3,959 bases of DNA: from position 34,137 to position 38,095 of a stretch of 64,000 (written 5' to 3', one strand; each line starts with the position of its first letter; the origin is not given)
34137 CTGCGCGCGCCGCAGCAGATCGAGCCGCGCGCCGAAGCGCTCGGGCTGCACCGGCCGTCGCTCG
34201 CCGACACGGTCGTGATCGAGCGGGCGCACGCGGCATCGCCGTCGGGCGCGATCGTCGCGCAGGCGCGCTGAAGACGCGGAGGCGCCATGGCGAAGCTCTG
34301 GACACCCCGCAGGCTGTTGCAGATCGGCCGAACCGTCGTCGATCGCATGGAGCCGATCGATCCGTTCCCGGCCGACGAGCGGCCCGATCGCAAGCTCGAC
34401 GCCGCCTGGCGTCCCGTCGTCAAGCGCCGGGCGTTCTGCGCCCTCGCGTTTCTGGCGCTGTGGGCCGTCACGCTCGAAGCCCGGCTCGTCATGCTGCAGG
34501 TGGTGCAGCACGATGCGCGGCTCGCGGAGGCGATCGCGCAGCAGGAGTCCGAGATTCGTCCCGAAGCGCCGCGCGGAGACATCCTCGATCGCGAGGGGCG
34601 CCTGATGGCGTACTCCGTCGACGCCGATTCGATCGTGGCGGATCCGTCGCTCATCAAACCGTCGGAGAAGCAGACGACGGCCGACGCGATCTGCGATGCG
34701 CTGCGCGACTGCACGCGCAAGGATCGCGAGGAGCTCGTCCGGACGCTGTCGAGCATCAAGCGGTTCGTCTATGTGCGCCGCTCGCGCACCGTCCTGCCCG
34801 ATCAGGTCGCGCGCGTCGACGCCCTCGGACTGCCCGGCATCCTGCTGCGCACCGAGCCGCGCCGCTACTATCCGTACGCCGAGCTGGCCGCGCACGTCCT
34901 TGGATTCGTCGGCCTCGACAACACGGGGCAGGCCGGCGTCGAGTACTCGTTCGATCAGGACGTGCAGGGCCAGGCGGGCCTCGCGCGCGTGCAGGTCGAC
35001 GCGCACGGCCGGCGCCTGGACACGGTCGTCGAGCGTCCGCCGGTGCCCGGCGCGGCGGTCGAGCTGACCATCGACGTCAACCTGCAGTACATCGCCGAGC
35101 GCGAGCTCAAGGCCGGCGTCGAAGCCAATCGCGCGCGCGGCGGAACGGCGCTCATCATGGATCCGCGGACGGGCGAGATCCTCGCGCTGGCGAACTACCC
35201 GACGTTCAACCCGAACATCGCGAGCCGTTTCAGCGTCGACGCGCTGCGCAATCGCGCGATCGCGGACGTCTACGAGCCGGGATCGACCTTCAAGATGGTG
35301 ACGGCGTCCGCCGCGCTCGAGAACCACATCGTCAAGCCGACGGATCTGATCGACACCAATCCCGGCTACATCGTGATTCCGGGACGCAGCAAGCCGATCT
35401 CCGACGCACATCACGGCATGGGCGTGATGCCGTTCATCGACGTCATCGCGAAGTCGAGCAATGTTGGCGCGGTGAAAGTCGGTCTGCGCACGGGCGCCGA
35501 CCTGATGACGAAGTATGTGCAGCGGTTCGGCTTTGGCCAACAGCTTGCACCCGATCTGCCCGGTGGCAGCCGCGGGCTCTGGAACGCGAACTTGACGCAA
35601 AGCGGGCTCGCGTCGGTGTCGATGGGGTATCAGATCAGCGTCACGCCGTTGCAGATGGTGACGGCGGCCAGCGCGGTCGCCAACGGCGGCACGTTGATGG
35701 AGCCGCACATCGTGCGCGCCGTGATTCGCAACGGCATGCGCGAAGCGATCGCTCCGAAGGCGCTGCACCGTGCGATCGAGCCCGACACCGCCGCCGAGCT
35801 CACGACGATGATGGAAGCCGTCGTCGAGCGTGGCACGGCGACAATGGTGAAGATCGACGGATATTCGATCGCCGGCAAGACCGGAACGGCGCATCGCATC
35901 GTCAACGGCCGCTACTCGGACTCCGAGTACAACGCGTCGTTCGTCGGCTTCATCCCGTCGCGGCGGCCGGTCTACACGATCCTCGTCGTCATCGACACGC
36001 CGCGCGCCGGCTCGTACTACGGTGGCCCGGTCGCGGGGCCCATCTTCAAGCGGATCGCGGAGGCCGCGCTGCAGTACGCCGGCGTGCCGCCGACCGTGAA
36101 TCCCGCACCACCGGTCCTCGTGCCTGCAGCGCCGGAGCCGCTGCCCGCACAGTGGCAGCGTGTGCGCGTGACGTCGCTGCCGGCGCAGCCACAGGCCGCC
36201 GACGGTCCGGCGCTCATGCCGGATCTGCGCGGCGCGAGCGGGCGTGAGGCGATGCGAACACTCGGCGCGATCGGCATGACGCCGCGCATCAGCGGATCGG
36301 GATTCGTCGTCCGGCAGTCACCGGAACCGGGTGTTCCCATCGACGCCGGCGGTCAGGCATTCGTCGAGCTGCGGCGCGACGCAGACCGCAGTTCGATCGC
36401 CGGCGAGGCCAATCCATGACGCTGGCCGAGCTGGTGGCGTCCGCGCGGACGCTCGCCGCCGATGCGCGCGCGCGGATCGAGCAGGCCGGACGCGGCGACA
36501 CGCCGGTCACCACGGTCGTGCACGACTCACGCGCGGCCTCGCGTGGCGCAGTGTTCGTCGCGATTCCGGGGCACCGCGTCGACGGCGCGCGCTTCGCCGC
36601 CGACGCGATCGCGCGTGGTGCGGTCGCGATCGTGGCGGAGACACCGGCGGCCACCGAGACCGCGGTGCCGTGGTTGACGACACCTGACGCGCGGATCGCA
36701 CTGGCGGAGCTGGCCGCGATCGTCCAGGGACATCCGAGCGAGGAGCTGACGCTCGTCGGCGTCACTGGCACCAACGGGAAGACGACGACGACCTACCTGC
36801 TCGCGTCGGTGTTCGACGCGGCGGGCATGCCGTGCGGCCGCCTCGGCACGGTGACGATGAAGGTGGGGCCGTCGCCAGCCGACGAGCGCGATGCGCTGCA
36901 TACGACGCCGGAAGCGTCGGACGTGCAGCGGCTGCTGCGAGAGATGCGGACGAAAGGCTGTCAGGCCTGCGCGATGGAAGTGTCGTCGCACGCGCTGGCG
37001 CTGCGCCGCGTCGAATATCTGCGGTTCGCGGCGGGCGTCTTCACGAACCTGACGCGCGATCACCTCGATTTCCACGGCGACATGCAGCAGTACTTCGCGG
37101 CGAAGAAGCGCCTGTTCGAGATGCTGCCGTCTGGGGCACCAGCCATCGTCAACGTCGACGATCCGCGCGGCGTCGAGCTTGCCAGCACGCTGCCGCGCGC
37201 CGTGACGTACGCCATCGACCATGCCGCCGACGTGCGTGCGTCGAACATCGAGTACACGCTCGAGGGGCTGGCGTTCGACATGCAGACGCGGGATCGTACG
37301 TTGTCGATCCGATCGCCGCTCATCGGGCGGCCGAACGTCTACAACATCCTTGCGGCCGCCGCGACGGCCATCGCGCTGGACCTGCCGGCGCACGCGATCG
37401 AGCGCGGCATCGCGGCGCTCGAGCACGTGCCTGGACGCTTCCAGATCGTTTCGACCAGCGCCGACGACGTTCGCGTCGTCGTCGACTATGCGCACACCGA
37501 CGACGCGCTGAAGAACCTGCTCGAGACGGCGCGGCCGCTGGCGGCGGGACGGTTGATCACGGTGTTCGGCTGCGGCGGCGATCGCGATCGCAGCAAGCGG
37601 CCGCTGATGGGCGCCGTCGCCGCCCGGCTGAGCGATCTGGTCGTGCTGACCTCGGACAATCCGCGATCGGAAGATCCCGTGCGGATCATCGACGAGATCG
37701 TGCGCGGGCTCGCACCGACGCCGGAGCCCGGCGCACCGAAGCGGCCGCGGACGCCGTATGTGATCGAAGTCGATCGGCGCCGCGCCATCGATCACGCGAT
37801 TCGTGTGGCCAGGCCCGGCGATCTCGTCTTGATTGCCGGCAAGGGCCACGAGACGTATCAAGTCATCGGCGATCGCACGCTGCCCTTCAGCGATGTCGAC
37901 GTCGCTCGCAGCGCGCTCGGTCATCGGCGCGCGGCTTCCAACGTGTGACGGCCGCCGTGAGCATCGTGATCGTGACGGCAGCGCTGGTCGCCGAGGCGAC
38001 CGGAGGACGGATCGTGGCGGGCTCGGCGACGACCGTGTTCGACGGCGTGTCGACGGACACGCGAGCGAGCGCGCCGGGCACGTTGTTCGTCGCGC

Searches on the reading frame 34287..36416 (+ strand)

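Call 7: search_protein_families(library=pfam, proteins=[window:34287-36416:+], max_evalue=0.01)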
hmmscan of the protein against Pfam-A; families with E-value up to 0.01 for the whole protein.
window:34287-36416:+ (710 aa): 4 families
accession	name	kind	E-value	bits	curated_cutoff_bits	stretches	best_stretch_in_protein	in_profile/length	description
PF00905.27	Transpeptidase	-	4e-76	256.5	22.1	1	286-591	1-298/299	Penicillin binding protein transpeptidase domain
PF03717.20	PBP_dimer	-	1.6e-23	84.4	24.4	1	93-246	3-178/180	Penicillin-binding Protein dimerisation domain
PF03793.24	PASTA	-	6.7e-08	32.8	23.2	1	644-689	3-56/64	PASTA domain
PF21922.1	PBP_dimer_2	-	0.0062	17.2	27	0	192-230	24-61/83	Penicillin binding protein A dimerisation domain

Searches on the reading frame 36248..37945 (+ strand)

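Call 7: search_protein_families(library=pfam, proteins=[window:36248-37945:+], max_evalue=0.01)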
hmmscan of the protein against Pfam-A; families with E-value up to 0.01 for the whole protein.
window:36248-37945:+ (566 aa): 3 families
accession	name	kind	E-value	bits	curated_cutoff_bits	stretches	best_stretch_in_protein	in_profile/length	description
PF08245.18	Mur_ligase_M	-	5e-56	190.3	24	1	172-374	1-200/200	Mur ligase middle domain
PF02875.26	Mur_ligase_C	-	4.6e-34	118.4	28.4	1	396-533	1-127/127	Mur ligase, glutamate ligase domain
PF01225.30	Mur_ligase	-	8.9e-11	42.5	21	1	87-157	2-92/95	Mur ligase family, catalytic domain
